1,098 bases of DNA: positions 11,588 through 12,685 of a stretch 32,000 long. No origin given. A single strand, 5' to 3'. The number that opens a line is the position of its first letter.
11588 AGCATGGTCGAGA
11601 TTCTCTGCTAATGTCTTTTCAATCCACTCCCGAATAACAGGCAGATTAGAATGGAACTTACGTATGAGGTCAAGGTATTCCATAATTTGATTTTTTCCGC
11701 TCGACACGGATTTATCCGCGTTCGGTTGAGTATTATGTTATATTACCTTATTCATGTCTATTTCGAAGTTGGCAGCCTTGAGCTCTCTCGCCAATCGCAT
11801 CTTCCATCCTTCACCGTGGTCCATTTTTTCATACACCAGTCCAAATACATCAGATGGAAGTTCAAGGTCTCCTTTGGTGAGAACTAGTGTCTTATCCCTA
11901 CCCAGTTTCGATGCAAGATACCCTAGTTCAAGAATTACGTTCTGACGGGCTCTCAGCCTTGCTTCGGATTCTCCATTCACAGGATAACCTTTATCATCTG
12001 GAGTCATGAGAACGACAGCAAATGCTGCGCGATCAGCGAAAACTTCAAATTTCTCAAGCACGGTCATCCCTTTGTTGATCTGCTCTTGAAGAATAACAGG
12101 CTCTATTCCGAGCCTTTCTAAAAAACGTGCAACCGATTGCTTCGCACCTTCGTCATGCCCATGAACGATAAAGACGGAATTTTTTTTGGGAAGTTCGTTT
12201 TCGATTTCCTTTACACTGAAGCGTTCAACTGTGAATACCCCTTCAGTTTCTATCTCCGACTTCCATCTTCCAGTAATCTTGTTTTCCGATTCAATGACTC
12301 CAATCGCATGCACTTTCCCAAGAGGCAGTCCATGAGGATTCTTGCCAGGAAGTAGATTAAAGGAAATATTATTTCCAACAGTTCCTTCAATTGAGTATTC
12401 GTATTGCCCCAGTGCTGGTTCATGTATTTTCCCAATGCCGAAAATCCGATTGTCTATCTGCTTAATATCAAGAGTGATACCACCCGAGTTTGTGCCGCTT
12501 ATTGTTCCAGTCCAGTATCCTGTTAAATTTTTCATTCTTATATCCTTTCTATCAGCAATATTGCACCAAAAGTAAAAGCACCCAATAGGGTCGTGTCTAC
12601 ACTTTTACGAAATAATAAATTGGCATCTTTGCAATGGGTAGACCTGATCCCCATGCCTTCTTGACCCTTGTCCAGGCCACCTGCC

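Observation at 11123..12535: TIR-like (Cap12/PycTIR-class) protein with an unrecognised N-terminal domain plus an HExxH partner: candidate undescribed two-gene defence module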

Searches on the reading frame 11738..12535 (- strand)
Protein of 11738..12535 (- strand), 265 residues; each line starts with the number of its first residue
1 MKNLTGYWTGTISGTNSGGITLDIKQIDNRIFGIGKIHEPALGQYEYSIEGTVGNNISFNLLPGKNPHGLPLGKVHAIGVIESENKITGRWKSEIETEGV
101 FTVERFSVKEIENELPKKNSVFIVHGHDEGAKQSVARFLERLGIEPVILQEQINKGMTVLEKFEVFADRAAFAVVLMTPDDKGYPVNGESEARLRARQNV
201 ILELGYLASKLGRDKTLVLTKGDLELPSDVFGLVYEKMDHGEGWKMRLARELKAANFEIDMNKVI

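Call 3: search_protein_families(library=pfam, proteins=[window:11738-12535:-], max_evalue=1)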
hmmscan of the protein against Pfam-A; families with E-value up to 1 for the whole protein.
window:11738-12535:- (265 aa): 3 families
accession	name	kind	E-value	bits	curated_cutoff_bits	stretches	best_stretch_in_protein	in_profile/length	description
PF10137.14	CAP12-PCTIR_TIR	-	3.8e-37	127.4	24.7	1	121-239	2-118/119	CAP12/Pycsar effector protein, TIR domain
PF13676.11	TIR_2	-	0.008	17.1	28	1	121-195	1-77/122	TIR domain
PF01206.22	TusA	-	0.21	11.9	28.6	1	117-155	25-62/70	Sulfurtransferase TusA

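Call 4: search_protein_families(library=padloc, proteins=[window:11738-12535:-], max_evalue=1)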
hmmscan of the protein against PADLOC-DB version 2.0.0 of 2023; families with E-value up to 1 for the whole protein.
window:11738-12535:- (265 aa): 10 families
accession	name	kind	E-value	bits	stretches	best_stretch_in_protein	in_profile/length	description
PDLC05005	PDC-S35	-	1.3e-67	226.3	1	107-264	107-262/264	-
PDLC05007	PDC-S35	-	1.5e-65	219.6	1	107-264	123-277/278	-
PDLC05004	PDC-S35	-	2.6e-58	195.7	1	111-264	112-264/265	-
PDLC05006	PDC-S35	-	6.5e-51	170.9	1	108-264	72-231/231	-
PDLC05003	PDC-S35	-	1.2e-47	160.6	1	79-264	55-240/245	-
PDLC00731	Effector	-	1.9e-13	48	1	155-235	193-272/306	TIR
PDLC00732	Effector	-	5.4e-13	46.5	2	156-241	190-274/301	TIR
PDLC00729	Effector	-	2.5e-10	38.3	1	133-243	19-127/310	TIR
PDLC02371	PycTIR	-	8.8e-10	36.4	1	117-243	150-264/288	-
PDLC00733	Effector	-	0.034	11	1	196-234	314-350/388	TIR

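Call 5: search_protein_families(library=ncbifam, proteins=[window:11738-12535:-], max_evalue=1)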
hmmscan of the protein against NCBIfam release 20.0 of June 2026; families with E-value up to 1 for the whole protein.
window:11738-12535:- (265 aa): 3 families
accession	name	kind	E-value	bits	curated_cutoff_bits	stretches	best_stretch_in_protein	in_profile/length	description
NF050171.1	CDNTAsCap12CFB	equivalog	2.7e-08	33.4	450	1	171-242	58-126/305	CBASS system CD-NTase-associated NAD(+) hydrolase Cap12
NF050172.1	CDNTAsCap12CFB2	equivalog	1.2e-06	28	450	1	160-242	45-124/312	CBASS system CD-NTase-associated NAD(+) hydrolase Cap12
NF008553.0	PRK11480.1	equivalog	0.19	10.9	490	1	188-232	79-122/320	taurine ABC transporter substrate-binding protein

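Call 9: find_homologous_proteins(query=window:11738-12535:-)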
Query window:11738-12535:- (265 aa): 7488 proteins with E <= 0.001 among 8000 candidates; the best 120 are listed.
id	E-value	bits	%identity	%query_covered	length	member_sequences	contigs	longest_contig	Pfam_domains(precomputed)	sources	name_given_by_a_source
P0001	2.5e-171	586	100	100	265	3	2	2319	PF10137.15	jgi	jgi:Predicted nucleotide-binding protein containing TIR -like domain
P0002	2.7e-145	501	85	100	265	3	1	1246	PF10137.15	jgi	-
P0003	7.6e-144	496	80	100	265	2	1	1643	PF10137.15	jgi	jgi:predicted nucleotide-binding protein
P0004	1.1e-135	469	77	100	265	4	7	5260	PF10137.15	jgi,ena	-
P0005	5.3e-127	441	74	99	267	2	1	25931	PF10137.15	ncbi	-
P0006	1.0e-126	440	75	100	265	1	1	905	PF10137.15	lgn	-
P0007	1.9e-114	400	68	99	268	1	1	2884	PF10137.15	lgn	-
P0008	1.8e-113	397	67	99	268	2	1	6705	PF10137.15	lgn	-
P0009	2.5e-112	393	66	99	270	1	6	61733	PF10137.15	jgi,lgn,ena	jgi:predicted nucleotide-binding protein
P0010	3.2e-112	392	67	99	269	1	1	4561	PF10137.15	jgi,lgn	jgi:predicted nucleotide-binding protein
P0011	2.8e-110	386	64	100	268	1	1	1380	PF10137.15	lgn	-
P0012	2.9e-110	386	65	100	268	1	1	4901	PF10137.15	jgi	-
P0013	5.2e-110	385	65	99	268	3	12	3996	PF10137.15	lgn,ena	-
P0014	5.4e-110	385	64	99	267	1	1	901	PF10137.15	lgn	-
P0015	7.9e-110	385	64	99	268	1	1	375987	PF10137.15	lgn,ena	-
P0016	1.0e-108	381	62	100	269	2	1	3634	PF10137.15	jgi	jgi:predicted nucleotide-binding protein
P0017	1.7e-108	380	63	100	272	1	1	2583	PF10137.15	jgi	jgi:predicted nucleotide-binding protein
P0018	1.8e-108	380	65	99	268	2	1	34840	PF10137.15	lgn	-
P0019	3.5e-108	379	64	99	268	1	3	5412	PF10137.15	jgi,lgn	-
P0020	4.5e-108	379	64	99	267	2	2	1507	PF10137.15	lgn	-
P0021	1.2e-107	378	63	100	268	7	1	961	PF10137.15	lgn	-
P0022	1.2e-107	378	63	99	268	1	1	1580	PF10137.15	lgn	-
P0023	2.0e-107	377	63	99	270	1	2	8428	PF10137.15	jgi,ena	jgi:predicted nucleotide-binding protein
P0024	3.3e-107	376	62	100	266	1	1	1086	PF10137.15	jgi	jgi:predicted nucleotide-binding protein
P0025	4.9e-107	375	64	99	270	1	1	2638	PF10137.15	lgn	-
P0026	8.3e-107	375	63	99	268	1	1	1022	PF10137.15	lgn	-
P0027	8.3e-107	375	61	99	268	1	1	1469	PF10137.15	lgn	-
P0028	9.0e-107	375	61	100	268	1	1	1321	PF10137.15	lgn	-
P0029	9.4e-107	375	63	99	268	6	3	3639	PF10137.15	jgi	jgi:predicted nucleotide-binding protein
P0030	1.1e-106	374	63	100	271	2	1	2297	PF10137.15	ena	-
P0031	2.3e-106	373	63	99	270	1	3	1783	PF10137.15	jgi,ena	jgi:predicted nucleotide-binding protein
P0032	3.1e-106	373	64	99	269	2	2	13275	PF10137.15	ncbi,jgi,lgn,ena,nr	ncbi:MAG TPA: nucleotide-binding protein [Verrucomicrobiae bacterium]|nr:nucleotide-binding protein 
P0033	4.0e-106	372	63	99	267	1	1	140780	PF10137.15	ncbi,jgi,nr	ncbi:MAG: hypothetical protein C4516_06930 [Oxalobacter sp.]|nr:MAG: hypothetical protein C4516_0693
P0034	5.2e-106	372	61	99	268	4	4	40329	PF10137.15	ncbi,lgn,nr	ncbi:MAG: nucleotide-binding protein [Nitrosospira sp.]|nr:nucleotide-binding protein [Nitrosospira 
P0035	5.7e-106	372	63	100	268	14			PF10137.15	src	-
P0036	6.7e-106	372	63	100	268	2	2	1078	PF10137.15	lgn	-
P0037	6.8e-106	372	64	100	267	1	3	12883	PF10137.15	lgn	-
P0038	8.2e-106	371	62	100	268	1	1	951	PF10137.15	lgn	-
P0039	1.2e-105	371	63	100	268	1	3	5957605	PF10137.15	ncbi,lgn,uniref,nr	ncbi:TIR domain-containing protein [Opitutus terrae]|uniref:Nucleotide-binding protein containing TI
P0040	1.2e-105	371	64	99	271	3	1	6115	PF10137.15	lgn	-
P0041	1.2e-105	371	61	99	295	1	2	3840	PF10137.15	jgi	jgi:predicted nucleotide-binding protein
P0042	2.1e-105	370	62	98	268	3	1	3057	PF10137.15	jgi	jgi:predicted nucleotide-binding protein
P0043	2.4e-105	370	62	99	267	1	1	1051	PF10137.15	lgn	-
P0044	2.5e-105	370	62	99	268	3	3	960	PF10137.15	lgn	-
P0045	3.2e-105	370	62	99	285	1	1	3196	PF10137.15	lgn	-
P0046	3.5e-105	369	64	99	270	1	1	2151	PF10137.15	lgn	-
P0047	5.1e-105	369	62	100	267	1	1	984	PF10137.15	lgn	-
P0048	5.4e-105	369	60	99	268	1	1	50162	PF10137.15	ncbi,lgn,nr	ncbi:MAG: nucleotide-binding protein [Verrucomicrobia bacterium]|nr:nucleotide-binding protein [Verr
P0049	9.2e-105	368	62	99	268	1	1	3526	PF10137.15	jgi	-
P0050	1.2e-104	368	62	100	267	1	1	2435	PF10137.15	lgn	-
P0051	1.4e-104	367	62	100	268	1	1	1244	PF10137.15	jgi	jgi:predicted nucleotide-binding protein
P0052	1.4e-104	367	61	99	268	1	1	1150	PF10137.15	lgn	-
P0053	1.5e-104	367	63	99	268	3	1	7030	PF10137.15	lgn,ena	-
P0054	1.5e-104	367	61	99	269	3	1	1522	PF10137.15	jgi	jgi:predicted nucleotide-binding protein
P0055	1.8e-104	367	60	100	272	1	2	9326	PF10137.15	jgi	jgi:predicted nucleotide-binding protein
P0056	2.0e-104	367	61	99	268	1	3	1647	PF10137.15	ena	-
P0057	2.6e-104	367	62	99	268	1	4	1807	PF10137.15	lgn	-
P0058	2.8e-104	366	60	99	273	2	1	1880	PF10137.15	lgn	-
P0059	3.0e-104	366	60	99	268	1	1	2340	PF10137.15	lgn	-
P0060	3.3e-104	366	63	99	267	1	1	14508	PF10137.15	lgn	-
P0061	3.7e-104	366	60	99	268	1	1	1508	PF10137.15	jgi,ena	-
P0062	4.2e-104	366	60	99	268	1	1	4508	PF10137.15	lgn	-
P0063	5.3e-104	366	65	94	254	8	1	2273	PF10137.15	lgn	-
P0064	5.7e-104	365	59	100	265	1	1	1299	PF10137.15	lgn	-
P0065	6.0e-104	365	64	99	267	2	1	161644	PF10137.15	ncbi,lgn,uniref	ncbi:MAG: nucleotide-binding protein [Methylovulum miyakonense]|uniref:TIR domain-containing protein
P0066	8.5e-104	365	62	99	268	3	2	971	PF10137.15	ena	-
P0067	1.6e-103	364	62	99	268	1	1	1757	PF10137.15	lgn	-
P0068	2.9e-103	363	61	100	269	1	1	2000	PF10137.15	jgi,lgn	jgi:predicted nucleotide-binding protein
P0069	3.8e-103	363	61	99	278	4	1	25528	PF10137.15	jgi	jgi:predicted nucleotide-binding protein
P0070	4.2e-103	363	62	99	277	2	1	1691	PF10137.15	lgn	-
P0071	4.3e-103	363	62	99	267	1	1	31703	PF10137.15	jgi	jgi:predicted nucleotide-binding protein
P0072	5.3e-103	362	62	100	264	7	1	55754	PF10137.15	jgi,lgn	-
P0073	5.5e-103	362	62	99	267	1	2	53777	PF10137.15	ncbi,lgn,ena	-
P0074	5.8e-103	362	61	99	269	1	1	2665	PF10137.15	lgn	-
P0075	8.0e-103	362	61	100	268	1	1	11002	PF10137.15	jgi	jgi:predicted nucleotide-binding protein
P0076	8.9e-103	362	62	98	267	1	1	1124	PF10137.15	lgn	-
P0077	9.9e-103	361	60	99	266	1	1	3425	PF10137.15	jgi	jgi:predicted nucleotide-binding protein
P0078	1.1e-102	361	59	99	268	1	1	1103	PF10137.15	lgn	-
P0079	1.3e-102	361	60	99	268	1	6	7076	PF10137.15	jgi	jgi:predicted nucleotide-binding protein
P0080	1.6e-102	361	60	99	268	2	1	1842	PF10137.15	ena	-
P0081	1.8e-102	360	60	99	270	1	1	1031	PF10137.15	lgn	-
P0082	3.3e-102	360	61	100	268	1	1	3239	PF10137.15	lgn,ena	-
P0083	4.4e-102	359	60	99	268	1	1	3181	PF10137.15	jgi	jgi:predicted nucleotide-binding protein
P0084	4.8e-102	359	62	100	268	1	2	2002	PF10137.15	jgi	jgi:predicted nucleotide-binding protein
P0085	6.5e-102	359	60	99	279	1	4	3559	PF10137.15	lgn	-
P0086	9.8e-102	358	61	98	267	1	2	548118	PF10137.15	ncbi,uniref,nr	ncbi:TIR domain-containing protein [Erwinia sp. S59]|uniref:TIR domain-containing protein n=1 Tax=Er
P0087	1.1e-101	358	60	100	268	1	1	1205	PF10137.15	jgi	-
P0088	1.4e-101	358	60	99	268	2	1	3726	PF10137.15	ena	-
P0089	1.7e-101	357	59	99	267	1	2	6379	PF10137.15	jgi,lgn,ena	-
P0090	1.7e-101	357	61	99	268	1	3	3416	PF10137.15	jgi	jgi:predicted nucleotide-binding protein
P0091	2.9e-101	357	62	99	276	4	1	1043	PF10137.15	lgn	-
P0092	3.3e-101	356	59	99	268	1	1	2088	PF10137.15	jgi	jgi:predicted nucleotide-binding protein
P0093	3.8e-101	356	62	99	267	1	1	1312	PF10137.15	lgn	-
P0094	3.8e-101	356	63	99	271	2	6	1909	PF10137.15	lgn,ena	-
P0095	3.8e-101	356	61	98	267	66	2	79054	PF10137.15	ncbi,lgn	ncbi:nucleotide-binding protein [Klebsiella pneumoniae]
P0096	4.0e-101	356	61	99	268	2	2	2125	PF10137.15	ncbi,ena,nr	ncbi:MAG TPA: nucleotide-binding protein [Lacipirellulaceae bacterium]|nr:nucleotide-binding protein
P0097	4.4e-101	356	62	99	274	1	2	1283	PF10137.15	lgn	-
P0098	1.6e-100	354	60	99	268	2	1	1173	PF10137.15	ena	-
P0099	2.5e-100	353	64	99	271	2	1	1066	PF10137.15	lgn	-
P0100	3.3e-100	353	60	100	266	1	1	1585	PF10137.15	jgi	-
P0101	3.9e-100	353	60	99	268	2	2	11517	PF10137.15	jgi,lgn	jgi:predicted nucleotide-binding protein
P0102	4.0e-100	353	61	99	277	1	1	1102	PF10137.15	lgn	-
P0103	4.4e-100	353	60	98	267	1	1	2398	PF10137.15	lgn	-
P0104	9.3e-100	352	57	99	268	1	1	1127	PF10137.15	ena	-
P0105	1.0e-99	351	61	99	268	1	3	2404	PF10137.15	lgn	-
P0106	1.0e-99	351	58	99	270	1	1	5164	PF10137.15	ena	-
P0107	1.2e-99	351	60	100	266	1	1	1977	PF10137.15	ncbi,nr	ncbi:MAG: nucleotide-binding protein [Acidobacteria bacterium]|nr:nucleotide-binding protein [Acidob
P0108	1.3e-99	351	59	99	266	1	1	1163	PF10137.15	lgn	-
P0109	1.6e-99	351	58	100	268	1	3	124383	PF10137.15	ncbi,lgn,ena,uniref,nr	ncbi:nucleotide-binding protein [Zoogloea sp.]|uniref:nucleotide-binding protein n=1 Tax=Zoogloea sp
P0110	2.0e-99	351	59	100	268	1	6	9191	PF10137.15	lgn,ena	-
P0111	2.1e-99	350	62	100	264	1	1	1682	PF10137.15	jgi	jgi:hypothetical protein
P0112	2.6e-99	350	61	100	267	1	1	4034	PF10137.15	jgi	jgi:predicted nucleotide-binding protein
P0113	3.5e-99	350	59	100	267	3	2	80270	PF10137.15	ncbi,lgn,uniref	ncbi:nucleotide-binding protein [Roseateles paludis]|uniref:Nucleotide-binding protein n=1 Tax=Rosea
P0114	3.5e-99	350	59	100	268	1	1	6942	PF10137.15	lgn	-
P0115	3.5e-99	350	60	100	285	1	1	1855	PF10137.15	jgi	jgi:predicted nucleotide-binding protein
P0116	3.9e-99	350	61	99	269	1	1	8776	PF10137.15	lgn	-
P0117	4.9e-99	349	62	99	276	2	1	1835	PF10137.15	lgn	-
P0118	5.0e-99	349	63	99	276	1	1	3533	PF10137.15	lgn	-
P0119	7.9e-99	349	60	100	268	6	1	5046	PF10137.15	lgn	-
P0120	1.0e-98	348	61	99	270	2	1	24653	PF10137.15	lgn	-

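Call 11: find_related_loci(query=window:11738-12535:-, collection=genome_contigs, flank=6000)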
Query window:11738-12535:- (265 aa) in genome_contigs; peptide patterns used: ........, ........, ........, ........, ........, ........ (x = any residue, [..] = any of these).
87 stretches matched a pattern; 6 encode a relative of the query (tblastn E <= 1e-3); 6 distinct loci.
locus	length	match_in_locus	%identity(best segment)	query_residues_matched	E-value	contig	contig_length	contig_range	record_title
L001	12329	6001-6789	74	3-265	6e-134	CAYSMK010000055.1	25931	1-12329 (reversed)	MAG TPA_asm: uncultured Geobacter sp. isolate binchicken_co269_58 genome assembly, contig: NODE_1632_length_25931_cov_23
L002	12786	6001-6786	64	3-265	3e-110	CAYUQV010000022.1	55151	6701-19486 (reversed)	MAG TPA_asm: uncultured Methylocucumis sp. isolate SRP272421_co2_532 genome assembly, contig: NODE_917_length_55151_cov_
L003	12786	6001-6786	62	3-265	5e-110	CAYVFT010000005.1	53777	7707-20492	MAG TPA_asm: uncultured Crenothrix sp. isolate binchicken_co245_294 genome assembly, contig: NODE_411_length_53777_cov_2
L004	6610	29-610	66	72-265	1e-85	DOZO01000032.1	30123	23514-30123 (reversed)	MAG TPA_asm: Desulfobulbaceae bacterium isolate UBA11700 contig_5771, whole genome shotgun sequence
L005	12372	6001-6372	44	117-235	2e-28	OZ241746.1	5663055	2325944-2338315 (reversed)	MAG: Pseudomonadales bacterium isolate b897cdde-5d72-47be-aeb2-586917e8a7c8 genome assembly, chromosome: 1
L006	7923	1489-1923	40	121-260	1e-22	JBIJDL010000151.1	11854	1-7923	MAG: Candidatus Hydrogenedentales bacterium isolate ME2006-08-22D15_3300044611_group2_bin248 Rohwer_bin1462_scaffold_627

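Call 28: find_encoding_contigs(protein=P0004, flank=4000, max_places=6)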
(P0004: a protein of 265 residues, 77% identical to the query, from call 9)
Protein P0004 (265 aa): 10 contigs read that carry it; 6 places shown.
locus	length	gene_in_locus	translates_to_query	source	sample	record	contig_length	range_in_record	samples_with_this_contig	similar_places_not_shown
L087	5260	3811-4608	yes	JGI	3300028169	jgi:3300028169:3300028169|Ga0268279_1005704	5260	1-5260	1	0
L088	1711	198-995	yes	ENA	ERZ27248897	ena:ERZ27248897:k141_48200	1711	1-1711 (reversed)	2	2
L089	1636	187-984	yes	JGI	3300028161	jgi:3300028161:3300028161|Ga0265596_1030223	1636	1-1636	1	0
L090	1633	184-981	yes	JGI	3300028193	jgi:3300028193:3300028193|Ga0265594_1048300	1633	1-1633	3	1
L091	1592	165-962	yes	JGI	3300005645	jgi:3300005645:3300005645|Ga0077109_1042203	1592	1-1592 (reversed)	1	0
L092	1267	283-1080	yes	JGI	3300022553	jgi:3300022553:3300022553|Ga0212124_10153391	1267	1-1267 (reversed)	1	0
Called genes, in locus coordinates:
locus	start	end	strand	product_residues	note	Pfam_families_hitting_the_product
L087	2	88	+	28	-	?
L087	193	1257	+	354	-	PF14082:SduA_C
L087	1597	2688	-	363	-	PF14319:Zn_Tnp_IS91, PF04986:Y2_Tnp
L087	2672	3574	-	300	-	PF13495:Phage_int_SAM_4, PF00589:Phage_integrase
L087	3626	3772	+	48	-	-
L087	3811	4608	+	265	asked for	PF10137:CAP12-PCTIR_TIR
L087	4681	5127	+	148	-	PF01844:HNH (weak)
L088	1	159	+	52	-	?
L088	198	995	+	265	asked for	PF10137:CAP12-PCTIR_TIR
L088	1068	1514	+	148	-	PF01844:HNH (weak)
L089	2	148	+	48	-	?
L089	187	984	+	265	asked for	PF10137:CAP12-PCTIR_TIR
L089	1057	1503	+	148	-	PF01844:HNH (weak)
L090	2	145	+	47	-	?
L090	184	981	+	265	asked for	PF10137:CAP12-PCTIR_TIR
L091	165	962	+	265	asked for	PF10137:CAP12-PCTIR_TIR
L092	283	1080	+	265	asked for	PF10137:CAP12-PCTIR_TIR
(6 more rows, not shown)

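Call 40: find_related_loci(query=A4, collection=viral_contigs, flank=5000)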
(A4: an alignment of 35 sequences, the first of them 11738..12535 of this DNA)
Query A4 (265 aa) in viral_contigs; peptide patterns used: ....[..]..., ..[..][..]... (x = any residue, [..] = any of these).
137 stretches matched a pattern; 30 encode a relative of the query (tblastn E <= 1e-3); 30 distinct loci.
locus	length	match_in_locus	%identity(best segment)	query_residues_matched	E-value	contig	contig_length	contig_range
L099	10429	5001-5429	57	121-265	3e-47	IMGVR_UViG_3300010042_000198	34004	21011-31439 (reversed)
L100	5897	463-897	54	119-265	2e-46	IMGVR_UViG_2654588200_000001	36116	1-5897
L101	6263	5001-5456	51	113-264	2e-45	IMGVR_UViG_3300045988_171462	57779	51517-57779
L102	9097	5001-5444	53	121-265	8e-45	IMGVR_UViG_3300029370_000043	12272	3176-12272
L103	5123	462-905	53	121-265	9e-45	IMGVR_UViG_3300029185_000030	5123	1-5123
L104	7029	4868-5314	48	116-265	1e-43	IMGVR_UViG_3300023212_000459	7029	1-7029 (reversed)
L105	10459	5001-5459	49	117-265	9e-44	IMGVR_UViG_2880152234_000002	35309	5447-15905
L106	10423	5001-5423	54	121-264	7e-43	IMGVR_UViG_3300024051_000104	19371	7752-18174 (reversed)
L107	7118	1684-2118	51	119-265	3e-42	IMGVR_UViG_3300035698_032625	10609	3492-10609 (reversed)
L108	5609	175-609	51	119-265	3e-42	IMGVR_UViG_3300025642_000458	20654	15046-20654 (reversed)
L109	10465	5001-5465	49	113-265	4e-42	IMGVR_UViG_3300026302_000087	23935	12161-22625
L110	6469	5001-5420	46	119-264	2e-39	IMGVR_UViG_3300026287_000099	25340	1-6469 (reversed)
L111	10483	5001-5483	50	104-265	1e-39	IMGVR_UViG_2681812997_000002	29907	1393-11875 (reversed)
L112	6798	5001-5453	47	112-265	6e-39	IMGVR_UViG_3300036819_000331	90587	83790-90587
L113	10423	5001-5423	46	117-265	1e-37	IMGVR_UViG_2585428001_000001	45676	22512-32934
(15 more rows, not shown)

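Call 56: find_encoding_contigs(protein=P0039, flank=6000, max_places=2)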
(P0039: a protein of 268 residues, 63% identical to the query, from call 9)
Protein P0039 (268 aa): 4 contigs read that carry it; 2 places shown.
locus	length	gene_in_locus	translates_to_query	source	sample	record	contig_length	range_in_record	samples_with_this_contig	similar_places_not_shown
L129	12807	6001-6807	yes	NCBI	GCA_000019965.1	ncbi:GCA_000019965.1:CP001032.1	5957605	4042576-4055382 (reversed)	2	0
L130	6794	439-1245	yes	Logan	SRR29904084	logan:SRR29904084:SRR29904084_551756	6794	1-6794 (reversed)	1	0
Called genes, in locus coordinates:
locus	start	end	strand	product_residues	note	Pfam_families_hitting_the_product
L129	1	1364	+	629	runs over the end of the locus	PF02705:K_trans, PF22776:K_trans_C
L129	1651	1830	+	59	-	-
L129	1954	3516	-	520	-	PF00682:HMGL-like, PF22617:HCS_D2, PF08502:LeuA_dimer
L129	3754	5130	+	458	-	PF01408:GFO_IDH_MocA, PF22725:GFO_IDH_MocA_C3 (faint)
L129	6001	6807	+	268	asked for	PF10137:CAP12-PCTIR_TIR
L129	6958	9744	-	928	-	PF14498:Glyco_hyd_65N_2, PF22124:Glyco_hydro_95_cat, PF21307:Glyco_hydro_95_C (weak)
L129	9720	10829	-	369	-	PF04616:Glyco_hydro_43, PF16396:DUF5005 (faint)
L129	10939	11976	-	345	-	PF00356:LacI, PF13377:Peripla_BP_3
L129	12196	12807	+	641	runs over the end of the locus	PF02129:Peptidase_S15, PF08530:PepX_C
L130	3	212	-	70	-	?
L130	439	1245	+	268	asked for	PF10137:CAP12-PCTIR_TIR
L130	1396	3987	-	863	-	PF14498:Glyco_hyd_65N_2, PF22124:Glyco_hydro_95_cat, PF21307:Glyco_hydro_95_C (weak)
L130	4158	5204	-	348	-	PF04616:Glyco_hydro_43, PF16396:DUF5005 (faint)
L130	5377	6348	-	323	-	PF13377:Peripla_BP_3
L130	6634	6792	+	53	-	?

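Call 57: find_encoding_contigs(protein=P0086, flank=6000, max_places=2)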
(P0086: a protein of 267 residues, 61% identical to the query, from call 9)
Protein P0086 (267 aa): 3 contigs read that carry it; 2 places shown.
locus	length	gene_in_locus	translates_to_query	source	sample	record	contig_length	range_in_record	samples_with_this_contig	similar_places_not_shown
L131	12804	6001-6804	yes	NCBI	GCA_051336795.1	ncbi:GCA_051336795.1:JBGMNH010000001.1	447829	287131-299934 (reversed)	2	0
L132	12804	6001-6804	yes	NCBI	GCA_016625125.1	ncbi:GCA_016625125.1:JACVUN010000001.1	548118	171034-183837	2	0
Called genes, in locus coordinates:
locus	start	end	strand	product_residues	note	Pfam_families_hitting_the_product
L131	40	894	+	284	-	PF05929:Phage_GPO_N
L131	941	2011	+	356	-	PF05125:Phage_cap_P2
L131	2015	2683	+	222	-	PF05944:Phage_term_smal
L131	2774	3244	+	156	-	PF05926:Phage_GPL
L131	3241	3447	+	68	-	PF05489:Phage_tail_X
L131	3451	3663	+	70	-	PF16080:Phage_holin_2_3 (faint)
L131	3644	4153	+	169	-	PF00959:Phage_lysozyme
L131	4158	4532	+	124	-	-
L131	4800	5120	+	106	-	PF23793:LysC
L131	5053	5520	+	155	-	PF06891:P2_Phage_GpR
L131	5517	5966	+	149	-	PF05069:Phage_tail_S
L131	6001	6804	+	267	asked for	PF10137:CAP12-PCTIR_TIR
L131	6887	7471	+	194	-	PF04717:Phage_base_V, PF18715:Phage_spike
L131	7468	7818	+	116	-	PF04965:GPW_gp25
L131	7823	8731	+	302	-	PF26776:Baseplate_J_N, PF26078:Baseplate_J_M, PF26079:Baseplate_J_C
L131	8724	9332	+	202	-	PF09684:Tail_P2_I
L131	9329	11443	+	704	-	PF12571:Phage_tail_fib, PF07484:Collar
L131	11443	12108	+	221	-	PF28596:Caudo_TAP_N, PF02413:Caudo_TAP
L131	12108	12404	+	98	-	-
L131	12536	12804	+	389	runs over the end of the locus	PF22671:Gp18_domIII_N, PF04984:Phage_sheath_1, PF17482:Phage_sheath_1C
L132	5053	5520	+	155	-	PF06891:P2_Phage_GpR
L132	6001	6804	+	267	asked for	PF10137:CAP12-PCTIR_TIR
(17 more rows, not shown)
